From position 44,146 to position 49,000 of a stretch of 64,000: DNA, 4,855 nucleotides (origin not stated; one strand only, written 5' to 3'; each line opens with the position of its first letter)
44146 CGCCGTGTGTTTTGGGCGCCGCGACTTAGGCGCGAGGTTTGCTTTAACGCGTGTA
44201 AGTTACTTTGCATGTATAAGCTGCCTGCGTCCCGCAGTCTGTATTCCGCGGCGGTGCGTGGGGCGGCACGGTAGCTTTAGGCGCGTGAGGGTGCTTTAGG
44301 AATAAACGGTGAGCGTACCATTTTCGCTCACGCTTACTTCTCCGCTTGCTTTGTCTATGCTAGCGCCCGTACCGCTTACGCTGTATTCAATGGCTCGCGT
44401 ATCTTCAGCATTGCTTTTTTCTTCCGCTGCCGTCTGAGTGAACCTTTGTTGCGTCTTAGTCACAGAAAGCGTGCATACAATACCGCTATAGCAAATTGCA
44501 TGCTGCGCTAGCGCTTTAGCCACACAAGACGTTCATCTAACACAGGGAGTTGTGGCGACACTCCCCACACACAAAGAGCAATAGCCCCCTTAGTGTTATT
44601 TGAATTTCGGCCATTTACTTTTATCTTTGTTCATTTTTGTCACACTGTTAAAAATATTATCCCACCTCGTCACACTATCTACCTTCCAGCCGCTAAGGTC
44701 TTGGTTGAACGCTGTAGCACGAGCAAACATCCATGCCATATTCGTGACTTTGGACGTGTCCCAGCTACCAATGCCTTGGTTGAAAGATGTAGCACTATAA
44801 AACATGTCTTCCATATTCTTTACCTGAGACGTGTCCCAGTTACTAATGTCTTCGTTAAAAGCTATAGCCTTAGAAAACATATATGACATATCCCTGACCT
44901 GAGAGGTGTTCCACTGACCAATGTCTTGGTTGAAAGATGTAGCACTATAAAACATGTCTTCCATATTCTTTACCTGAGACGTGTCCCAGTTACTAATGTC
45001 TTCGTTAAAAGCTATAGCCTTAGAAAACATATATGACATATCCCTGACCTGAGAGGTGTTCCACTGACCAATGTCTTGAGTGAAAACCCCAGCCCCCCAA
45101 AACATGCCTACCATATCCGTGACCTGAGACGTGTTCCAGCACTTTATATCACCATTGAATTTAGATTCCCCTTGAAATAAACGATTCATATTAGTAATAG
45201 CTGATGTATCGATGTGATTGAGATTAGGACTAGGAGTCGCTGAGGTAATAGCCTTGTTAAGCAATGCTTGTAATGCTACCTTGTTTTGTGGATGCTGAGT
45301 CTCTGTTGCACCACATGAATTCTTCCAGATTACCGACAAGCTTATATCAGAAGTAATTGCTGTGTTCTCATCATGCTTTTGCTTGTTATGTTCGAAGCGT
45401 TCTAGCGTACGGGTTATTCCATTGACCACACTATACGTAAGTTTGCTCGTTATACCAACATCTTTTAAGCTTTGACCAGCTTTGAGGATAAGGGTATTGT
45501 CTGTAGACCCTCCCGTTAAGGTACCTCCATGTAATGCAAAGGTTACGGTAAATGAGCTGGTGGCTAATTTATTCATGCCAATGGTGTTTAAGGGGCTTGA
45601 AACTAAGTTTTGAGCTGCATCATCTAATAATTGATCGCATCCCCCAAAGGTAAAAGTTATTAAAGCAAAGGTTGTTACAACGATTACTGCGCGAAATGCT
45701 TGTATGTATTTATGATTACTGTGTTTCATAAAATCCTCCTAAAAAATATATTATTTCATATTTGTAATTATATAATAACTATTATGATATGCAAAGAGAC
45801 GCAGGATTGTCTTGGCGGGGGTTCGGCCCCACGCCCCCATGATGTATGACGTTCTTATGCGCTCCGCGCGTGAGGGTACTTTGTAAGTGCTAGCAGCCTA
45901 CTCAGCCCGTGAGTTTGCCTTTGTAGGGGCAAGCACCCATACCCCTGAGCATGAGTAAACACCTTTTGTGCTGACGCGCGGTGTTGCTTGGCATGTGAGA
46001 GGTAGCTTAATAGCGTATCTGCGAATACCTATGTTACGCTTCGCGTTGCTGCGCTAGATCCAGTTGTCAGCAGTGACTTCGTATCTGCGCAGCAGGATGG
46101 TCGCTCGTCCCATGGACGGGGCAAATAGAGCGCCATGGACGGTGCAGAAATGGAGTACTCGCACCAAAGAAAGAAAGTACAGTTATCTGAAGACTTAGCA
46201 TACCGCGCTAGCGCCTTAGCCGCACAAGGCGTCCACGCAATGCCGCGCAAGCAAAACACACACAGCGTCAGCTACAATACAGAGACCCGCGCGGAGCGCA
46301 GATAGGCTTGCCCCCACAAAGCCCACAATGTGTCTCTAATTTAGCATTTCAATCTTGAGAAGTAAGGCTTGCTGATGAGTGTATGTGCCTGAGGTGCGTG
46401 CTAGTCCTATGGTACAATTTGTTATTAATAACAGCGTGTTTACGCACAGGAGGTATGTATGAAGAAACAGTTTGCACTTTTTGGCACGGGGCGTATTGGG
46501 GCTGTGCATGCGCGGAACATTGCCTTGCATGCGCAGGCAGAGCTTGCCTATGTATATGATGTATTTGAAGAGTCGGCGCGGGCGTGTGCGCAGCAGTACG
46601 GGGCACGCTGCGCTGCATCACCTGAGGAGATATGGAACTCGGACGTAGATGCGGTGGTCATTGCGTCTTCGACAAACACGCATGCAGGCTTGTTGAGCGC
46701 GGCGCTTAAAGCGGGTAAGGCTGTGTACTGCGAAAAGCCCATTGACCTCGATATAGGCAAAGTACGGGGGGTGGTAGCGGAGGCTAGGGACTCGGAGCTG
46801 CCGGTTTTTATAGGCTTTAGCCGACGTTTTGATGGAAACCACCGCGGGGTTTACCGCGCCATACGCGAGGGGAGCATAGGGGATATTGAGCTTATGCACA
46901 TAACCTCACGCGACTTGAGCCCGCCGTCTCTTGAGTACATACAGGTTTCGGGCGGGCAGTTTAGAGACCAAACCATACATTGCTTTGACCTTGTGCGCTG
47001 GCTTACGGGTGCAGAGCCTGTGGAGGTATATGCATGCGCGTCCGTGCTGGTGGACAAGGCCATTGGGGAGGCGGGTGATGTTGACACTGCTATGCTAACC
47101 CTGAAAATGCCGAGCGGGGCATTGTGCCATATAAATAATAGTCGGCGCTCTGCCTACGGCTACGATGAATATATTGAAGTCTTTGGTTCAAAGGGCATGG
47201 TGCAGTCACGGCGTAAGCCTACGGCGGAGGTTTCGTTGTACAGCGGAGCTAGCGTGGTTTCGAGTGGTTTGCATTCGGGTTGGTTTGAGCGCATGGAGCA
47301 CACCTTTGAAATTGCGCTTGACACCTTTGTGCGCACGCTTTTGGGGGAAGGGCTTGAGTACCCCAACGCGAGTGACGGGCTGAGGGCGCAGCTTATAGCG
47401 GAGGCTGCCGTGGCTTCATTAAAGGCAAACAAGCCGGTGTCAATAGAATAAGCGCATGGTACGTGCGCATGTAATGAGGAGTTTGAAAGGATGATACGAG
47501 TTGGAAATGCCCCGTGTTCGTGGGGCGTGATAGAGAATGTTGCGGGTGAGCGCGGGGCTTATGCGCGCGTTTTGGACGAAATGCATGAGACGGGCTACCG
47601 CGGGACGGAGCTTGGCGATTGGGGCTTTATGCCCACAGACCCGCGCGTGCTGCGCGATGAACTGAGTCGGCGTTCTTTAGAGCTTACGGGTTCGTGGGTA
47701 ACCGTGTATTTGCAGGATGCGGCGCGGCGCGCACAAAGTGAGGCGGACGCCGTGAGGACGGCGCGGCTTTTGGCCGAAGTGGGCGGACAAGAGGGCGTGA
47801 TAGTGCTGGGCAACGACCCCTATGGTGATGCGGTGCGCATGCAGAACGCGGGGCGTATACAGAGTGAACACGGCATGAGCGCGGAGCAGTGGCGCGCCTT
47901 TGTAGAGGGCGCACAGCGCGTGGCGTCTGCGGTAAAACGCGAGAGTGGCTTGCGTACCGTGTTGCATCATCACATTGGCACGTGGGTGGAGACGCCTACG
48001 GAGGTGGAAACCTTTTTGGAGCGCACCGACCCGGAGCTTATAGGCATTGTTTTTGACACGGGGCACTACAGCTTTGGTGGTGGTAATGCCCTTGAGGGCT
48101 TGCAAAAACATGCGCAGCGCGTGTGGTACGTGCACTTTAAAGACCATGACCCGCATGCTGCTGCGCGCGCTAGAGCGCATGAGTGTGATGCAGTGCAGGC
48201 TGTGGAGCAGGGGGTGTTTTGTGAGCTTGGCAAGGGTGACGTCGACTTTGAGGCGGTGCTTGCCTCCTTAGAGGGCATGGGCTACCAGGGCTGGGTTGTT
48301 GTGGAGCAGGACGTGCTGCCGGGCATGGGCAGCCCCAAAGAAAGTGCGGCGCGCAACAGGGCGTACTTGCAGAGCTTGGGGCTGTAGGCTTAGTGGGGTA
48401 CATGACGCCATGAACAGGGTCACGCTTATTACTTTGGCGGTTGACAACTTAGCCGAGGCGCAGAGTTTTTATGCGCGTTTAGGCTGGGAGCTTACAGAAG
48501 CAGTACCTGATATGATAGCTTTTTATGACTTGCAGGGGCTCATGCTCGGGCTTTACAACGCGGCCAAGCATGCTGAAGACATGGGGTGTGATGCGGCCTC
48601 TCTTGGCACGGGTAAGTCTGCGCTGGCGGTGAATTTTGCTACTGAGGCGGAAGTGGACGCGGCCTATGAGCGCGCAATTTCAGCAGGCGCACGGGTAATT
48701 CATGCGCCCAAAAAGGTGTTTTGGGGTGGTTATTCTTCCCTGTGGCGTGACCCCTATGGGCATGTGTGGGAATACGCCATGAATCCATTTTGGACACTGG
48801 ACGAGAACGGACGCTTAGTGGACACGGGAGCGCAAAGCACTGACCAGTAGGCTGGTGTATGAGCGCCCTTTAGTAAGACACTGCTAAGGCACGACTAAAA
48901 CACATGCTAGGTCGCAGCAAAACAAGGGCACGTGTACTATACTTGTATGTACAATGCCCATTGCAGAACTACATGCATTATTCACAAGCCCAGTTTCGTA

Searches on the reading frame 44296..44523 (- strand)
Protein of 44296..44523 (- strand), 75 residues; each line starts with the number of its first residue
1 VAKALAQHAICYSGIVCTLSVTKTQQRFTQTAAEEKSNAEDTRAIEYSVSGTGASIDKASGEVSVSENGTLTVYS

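Call 9: search_protein_families(library=pfam, proteins=[window:44296-44523:-], max_evalue=0.01)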
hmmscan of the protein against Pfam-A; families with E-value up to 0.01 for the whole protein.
window:44296-44523:- (75 aa): 1 family
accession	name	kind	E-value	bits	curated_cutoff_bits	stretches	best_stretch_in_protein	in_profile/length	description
PF02368.24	Big_2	-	0.0042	17.4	22.8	1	28-73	20-64/79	Bacterial Ig-like domain (group 2)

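Call 74: search_protein_families(library=ncbifam, proteins=[window:44299-44523:-], max_evalue=0.01)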
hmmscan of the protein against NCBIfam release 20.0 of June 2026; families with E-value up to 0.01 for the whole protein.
window:44299-44523:- (75 aa): 0 families

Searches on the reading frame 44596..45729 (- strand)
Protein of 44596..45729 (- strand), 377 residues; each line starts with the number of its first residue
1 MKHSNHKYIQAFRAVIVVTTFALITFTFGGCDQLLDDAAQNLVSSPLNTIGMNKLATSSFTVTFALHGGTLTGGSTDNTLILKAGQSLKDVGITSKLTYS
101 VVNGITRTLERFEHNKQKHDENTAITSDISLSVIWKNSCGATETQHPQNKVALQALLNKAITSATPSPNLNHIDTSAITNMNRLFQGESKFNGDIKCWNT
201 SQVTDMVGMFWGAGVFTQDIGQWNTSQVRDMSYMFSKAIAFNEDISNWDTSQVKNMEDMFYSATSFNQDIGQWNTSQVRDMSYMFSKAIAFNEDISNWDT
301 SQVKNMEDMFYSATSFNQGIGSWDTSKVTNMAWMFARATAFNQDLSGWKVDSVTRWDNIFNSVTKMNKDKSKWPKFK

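Call 9: search_protein_families(library=pfam, proteins=[window:44596-45729:-], max_evalue=0.01)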
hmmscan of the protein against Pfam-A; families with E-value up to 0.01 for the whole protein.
window:44596-45729:- (377 aa): 2 families
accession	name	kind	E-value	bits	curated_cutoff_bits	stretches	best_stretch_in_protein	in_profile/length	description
PF03382.20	DUF285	-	6.4e-94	310.4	25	3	168-270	15-117/120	Mycoplasma protein of unknown function, DUF285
PF04896.17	AmoC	-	0.0013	18.6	26.7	1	203-242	108-147/245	Ammonia monooxygenase/methane monooxygenase, subunit C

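Call 12: find_encoding_contigs(protein=window:44596-45729:-, flank=10000, max_places=10)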
Protein window:44596-45729:- (377 aa): no gene with exactly this product is on record in the collection.

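Call 74: search_protein_families(library=ncbifam, proteins=[window:44599-45729:-], max_evalue=0.01)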
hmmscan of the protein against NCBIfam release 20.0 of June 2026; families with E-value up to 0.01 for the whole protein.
window:44599-45729:- (377 aa): 4 families
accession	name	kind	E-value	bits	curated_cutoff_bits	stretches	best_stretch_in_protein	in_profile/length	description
NF045896.1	Mbov_0838_LP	exception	2.3e-52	178.4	500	3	285-373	279-367/433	Mbov_0838 family PARCEL repeat surface lipoprotein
TIGR02167.2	Liste_lipo_26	repeat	2.4e-37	126.1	30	6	259-283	1-26/26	PARCEL repeat-containing surface protein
TIGR03078.1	CH4_NH3mon_ox_C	equivalog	0.00071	19.1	280.6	1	203-242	99-138/231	methane monooxygenase/ammonia monooxygenase subunit C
TIGR00135.1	gatC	equivalog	0.0065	16.8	47.1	0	227-270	21-64/93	Asp-tRNA(Asn)/Glu-tRNA(Gln) amidotransferase subunit GatC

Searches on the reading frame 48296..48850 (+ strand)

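Call 70: search_protein_families(library=pfam, proteins=[window:48296-48850:+], max_evalue=0.001)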
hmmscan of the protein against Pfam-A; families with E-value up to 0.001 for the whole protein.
window:48296-48850:+ (184 aa): 2 families
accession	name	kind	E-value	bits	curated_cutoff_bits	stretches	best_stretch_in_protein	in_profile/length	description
PF00903.31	Glyoxalase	-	3e-13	50.6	20.6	1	45-160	5-121/121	Glyoxalase/Bleomycin resistance protein/Dioxygenase superfamily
PF18029.7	Glyoxalase_6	-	9.1e-05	23.5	23.6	1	45-157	2-102/106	Glyoxalase-like domain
